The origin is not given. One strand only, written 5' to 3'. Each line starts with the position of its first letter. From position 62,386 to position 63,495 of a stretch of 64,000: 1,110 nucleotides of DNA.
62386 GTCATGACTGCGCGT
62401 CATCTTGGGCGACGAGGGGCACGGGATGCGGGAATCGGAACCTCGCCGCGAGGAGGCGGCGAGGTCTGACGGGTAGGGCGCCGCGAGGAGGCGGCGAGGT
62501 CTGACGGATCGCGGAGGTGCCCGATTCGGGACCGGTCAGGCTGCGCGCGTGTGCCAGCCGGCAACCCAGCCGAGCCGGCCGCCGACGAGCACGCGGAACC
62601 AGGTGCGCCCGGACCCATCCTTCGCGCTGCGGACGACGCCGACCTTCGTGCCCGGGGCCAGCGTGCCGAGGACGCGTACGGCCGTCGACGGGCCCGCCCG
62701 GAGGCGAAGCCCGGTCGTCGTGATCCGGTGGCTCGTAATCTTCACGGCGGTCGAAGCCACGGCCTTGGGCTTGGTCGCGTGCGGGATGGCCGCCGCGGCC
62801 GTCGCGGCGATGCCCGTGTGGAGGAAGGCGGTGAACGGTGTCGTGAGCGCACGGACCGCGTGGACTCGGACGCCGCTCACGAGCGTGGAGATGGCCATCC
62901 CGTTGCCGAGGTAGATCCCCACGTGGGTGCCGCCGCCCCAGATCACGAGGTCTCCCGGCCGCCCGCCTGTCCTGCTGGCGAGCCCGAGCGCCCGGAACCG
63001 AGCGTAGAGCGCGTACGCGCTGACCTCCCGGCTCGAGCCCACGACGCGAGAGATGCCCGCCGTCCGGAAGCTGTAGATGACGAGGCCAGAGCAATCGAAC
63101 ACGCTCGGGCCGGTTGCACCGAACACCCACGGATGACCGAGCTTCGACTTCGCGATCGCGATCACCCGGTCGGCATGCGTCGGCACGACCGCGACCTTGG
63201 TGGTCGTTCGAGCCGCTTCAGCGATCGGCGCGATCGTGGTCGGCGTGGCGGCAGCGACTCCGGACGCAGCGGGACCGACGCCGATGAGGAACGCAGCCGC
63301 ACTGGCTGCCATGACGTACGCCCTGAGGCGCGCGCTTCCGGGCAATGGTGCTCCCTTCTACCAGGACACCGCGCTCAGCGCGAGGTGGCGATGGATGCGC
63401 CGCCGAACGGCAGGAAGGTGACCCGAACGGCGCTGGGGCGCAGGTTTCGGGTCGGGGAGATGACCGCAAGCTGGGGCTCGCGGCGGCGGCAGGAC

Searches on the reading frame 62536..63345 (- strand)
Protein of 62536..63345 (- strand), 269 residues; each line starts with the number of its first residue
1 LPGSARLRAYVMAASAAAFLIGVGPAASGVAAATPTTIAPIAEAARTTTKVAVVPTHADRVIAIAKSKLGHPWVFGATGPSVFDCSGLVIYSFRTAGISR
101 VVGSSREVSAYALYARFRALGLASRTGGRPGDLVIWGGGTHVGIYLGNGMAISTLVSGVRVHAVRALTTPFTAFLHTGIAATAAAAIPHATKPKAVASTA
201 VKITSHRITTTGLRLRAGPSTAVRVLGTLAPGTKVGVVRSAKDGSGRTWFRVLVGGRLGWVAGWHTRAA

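Call 36: search_protein_families(library=pfam, proteins=[window:62536-63345:-], max_evalue=0.001)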
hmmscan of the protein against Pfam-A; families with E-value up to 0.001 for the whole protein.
window:62536-63345:- (269 aa): 2 families
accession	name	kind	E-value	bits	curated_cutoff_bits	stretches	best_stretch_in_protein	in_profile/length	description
PF00877.26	NLPC_P60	-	9e-15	55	23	1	70-165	1-92/105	NlpC/P60 family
PF08239.17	SH3_3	-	1.1e-09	38.7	27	1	212-265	2-52/54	Bacterial SH3 domain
